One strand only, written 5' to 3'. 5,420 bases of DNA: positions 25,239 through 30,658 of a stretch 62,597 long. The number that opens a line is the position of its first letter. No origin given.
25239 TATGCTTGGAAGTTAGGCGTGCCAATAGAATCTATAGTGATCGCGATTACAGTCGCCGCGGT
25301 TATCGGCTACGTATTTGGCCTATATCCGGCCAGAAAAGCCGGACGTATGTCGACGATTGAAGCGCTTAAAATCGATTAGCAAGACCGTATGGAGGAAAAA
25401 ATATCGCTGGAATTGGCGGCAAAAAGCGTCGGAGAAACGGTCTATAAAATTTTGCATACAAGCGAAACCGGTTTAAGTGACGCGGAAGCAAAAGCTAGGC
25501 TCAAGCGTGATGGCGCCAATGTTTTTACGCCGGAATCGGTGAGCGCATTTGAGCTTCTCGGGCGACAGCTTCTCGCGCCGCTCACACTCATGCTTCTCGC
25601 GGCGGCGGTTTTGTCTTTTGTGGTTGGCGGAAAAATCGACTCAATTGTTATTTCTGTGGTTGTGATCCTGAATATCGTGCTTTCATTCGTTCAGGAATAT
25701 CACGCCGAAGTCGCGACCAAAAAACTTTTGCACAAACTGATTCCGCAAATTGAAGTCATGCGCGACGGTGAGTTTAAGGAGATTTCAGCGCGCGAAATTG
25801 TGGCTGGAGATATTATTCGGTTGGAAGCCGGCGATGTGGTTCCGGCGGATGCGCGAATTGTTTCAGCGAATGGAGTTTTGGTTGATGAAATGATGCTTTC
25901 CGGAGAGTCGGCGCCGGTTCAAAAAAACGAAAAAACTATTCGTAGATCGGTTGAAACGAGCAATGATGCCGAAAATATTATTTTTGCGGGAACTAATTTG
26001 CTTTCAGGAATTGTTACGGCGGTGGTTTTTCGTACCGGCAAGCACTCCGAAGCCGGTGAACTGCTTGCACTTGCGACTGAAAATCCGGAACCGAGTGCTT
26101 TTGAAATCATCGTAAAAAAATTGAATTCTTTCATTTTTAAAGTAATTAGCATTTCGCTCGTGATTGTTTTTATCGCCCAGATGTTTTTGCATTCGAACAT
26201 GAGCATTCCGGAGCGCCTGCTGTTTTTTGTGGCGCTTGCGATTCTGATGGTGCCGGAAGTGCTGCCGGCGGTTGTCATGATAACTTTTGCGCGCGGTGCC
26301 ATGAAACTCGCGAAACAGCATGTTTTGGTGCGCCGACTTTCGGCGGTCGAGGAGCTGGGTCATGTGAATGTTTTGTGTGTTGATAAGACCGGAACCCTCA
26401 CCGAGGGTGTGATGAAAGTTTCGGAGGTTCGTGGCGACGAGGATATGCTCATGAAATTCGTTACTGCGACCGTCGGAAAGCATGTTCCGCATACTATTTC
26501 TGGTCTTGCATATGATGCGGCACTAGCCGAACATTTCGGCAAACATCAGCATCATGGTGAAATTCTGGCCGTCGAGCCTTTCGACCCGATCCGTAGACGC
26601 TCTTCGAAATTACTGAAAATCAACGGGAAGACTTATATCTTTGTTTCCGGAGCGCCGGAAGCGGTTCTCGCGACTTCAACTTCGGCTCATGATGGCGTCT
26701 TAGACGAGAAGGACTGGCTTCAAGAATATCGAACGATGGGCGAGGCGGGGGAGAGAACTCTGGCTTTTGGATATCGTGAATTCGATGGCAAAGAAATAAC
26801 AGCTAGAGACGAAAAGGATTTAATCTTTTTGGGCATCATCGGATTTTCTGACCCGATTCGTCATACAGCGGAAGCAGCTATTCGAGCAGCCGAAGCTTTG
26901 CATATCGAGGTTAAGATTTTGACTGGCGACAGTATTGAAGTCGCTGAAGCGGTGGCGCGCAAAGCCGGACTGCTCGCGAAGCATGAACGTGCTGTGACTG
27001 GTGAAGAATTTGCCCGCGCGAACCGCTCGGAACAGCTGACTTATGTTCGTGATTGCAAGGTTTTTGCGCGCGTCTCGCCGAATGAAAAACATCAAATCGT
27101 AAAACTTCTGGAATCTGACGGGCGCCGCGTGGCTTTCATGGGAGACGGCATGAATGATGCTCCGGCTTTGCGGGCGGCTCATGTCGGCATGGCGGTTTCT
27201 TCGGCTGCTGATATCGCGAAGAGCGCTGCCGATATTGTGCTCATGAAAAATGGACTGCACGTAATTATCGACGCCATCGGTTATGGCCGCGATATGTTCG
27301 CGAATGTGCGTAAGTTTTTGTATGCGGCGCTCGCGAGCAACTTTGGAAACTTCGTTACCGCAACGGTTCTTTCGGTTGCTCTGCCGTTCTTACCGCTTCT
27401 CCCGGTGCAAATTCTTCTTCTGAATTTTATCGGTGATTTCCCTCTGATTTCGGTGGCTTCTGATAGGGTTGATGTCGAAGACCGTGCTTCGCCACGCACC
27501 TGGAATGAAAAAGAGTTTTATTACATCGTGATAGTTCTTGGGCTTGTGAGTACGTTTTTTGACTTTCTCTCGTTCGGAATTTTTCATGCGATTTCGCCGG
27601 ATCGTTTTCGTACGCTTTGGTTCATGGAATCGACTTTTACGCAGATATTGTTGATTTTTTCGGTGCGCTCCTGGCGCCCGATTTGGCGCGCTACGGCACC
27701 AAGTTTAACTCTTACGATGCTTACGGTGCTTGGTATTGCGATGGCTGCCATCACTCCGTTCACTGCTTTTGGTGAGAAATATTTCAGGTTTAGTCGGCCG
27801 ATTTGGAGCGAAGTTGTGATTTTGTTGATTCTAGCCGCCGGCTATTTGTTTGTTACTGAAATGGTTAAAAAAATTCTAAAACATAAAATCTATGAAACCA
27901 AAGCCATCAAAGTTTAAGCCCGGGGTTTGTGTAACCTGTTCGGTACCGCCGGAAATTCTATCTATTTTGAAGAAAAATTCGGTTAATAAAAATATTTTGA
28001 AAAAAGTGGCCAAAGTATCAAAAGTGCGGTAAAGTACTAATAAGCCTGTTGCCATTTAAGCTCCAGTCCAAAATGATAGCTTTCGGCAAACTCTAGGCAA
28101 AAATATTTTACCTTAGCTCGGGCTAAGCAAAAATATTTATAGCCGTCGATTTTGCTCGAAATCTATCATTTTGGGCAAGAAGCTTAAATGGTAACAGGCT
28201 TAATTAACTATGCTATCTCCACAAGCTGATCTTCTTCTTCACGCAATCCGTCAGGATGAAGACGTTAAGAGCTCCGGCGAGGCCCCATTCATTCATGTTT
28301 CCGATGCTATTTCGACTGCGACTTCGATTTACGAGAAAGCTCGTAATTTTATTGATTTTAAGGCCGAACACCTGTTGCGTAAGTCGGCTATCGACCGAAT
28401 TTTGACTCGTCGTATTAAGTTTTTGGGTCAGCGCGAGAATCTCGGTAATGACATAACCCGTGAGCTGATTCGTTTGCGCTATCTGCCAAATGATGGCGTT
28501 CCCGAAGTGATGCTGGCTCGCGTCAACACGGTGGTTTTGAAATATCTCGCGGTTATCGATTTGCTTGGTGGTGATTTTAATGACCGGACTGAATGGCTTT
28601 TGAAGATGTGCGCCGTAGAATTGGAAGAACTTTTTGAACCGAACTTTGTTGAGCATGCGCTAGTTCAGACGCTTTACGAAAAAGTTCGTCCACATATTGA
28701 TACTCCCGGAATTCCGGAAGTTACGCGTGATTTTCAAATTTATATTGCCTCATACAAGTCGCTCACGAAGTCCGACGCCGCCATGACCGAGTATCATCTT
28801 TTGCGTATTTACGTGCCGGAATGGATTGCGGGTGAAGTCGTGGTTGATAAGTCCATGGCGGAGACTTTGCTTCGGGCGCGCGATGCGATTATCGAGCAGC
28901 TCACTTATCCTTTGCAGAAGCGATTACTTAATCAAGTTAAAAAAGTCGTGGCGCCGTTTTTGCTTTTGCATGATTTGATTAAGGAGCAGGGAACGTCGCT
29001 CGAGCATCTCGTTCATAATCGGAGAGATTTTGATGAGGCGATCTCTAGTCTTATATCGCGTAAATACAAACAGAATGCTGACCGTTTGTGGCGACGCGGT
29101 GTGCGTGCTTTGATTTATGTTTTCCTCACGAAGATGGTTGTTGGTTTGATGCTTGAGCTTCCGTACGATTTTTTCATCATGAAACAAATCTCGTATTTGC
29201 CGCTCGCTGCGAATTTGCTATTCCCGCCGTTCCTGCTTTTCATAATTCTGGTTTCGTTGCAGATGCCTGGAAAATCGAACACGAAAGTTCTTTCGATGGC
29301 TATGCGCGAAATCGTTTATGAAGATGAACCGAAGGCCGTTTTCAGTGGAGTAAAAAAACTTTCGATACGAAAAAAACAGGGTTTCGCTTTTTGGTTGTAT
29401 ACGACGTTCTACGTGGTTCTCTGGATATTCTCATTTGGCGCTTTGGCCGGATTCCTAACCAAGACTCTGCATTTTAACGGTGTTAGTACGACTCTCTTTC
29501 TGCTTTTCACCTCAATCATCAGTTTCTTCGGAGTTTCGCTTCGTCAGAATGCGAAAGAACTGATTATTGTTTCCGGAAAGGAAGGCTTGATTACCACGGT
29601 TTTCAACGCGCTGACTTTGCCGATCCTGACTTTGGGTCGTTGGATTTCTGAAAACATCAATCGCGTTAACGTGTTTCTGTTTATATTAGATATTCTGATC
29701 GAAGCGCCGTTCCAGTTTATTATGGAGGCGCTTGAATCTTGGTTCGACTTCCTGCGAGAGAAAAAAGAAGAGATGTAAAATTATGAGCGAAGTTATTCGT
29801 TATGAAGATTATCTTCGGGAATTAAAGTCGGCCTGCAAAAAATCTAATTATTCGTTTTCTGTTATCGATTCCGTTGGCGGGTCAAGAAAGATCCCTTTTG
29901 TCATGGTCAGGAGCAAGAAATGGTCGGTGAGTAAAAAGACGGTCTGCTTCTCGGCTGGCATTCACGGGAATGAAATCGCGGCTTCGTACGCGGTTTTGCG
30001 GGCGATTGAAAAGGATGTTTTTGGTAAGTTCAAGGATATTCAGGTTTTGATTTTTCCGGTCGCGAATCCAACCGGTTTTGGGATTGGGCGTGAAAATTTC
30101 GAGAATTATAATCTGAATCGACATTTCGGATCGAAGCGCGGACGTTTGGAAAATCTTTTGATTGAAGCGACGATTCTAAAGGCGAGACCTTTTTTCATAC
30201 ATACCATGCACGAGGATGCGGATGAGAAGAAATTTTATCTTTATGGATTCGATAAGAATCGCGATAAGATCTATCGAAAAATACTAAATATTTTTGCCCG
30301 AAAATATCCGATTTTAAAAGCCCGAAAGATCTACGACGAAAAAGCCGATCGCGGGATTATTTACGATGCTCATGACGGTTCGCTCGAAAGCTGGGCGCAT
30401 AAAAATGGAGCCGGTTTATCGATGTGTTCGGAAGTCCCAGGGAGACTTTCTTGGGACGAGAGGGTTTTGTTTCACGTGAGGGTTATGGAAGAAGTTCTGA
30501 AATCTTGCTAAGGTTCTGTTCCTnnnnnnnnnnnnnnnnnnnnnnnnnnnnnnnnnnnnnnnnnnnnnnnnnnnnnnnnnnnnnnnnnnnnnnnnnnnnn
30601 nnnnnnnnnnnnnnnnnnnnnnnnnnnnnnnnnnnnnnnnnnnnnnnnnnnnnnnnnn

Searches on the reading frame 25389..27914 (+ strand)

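Call 14: search_protein_families(library=pfam, proteins=[window:25389-27914:+], max_evalue=0.001)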
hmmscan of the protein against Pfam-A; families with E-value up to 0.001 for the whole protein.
window:25389-27914:+ (842 aa): 6 families
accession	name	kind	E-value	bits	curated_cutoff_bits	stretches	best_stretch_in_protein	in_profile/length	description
PF00122.25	E1-E2_ATPase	-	6e-41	140.4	28.1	1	119-310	5-181/181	E1-E2 ATPase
PF00689.26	Cation_ATPase_C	-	1.1e-16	61.6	27.3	1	667-829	1-175/175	Cation transporting ATPase, C-terminus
PF00702.32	Hydrolase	-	2.2e-16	61.3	26.4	1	327-598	2-191/191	haloacid dehalogenase-like hydrolase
PF00690.31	Cation_ATPase_N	-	2.3e-13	50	20.4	1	16-76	7-69/69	Cation transporter/ATPase, N-terminus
PF08282.18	Hydrolase_3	-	6.9e-07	29.7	20.9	1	569-629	194-254/255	haloacid dehalogenase-like hydrolase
PF13246.12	Cation_ATPase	-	0.00086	19.7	21.7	0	383-432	39-90/91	Cation transport ATPase (P-type)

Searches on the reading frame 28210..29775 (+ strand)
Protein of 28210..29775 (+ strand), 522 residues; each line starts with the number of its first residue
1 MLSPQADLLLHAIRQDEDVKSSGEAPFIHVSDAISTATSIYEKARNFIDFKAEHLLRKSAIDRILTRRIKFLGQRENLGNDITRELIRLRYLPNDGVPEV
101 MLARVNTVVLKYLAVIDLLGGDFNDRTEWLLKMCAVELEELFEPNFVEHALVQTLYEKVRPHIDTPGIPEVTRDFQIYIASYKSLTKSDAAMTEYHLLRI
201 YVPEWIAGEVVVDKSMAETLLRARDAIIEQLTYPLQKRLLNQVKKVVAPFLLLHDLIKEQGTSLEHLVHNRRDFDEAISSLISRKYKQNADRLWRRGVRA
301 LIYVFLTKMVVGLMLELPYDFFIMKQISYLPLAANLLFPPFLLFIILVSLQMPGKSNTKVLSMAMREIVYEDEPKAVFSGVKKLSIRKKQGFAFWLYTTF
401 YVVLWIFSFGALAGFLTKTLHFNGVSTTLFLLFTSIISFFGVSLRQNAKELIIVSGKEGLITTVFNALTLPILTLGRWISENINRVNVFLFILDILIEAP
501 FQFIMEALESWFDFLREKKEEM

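Call 14: search_protein_families(library=pfam, proteins=[window:28210-29775:+], max_evalue=0.001)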
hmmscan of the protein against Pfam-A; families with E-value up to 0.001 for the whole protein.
window:28210-29775:+ (522 aa): 0 families

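Call 19: search_protein_families(library=padloc, proteins=[window:28210-29775:+], max_evalue=1)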
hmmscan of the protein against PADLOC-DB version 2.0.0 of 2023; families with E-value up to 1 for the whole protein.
window:28210-29775:+ (522 aa): 0 families

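Call 20: search_protein_families(library=ncbifam, proteins=[window:28210-29775:+], max_evalue=0.1)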
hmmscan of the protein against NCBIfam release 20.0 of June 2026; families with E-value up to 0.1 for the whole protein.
window:28210-29775:+ (522 aa): 0 families

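Call 39: search_protein_families(library=phrogs, proteins=[window:28210-29775:+], max_evalue=1)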
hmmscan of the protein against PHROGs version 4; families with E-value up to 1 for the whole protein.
window:28210-29775:+ (522 aa): 2 families
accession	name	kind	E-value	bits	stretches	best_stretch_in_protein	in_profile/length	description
phrog_3800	-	unknown function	0.01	17.1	1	46-66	12-32/95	-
phrog_27750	-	unknown function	0.17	13.1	1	188-223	8-43/81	-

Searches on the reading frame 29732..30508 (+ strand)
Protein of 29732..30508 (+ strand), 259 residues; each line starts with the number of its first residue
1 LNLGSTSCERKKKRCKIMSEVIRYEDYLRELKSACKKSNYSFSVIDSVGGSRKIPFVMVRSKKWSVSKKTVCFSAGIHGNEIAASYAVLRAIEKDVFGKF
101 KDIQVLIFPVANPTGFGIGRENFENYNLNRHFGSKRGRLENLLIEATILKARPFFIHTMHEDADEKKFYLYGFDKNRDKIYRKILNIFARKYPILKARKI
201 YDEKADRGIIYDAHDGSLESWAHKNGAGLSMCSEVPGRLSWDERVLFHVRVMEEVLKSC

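Call 14: search_protein_families(library=pfam, proteins=[window:29732-30508:+], max_evalue=0.001)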
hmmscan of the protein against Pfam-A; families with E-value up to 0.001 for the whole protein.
window:29732-30508:+ (259 aa): 2 families
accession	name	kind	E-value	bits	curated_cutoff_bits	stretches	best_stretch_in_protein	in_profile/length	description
PF24827.1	AstE_AspA_cat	-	1.1e-09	38.6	25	1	69-137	3-69/192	Succinylglutamate desuccinylase/Aspartoacylase catalytic domain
PF00246.29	Peptidase_M14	-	1.4e-07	31.9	21.6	1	25-132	2-119/286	Zinc carboxypeptidase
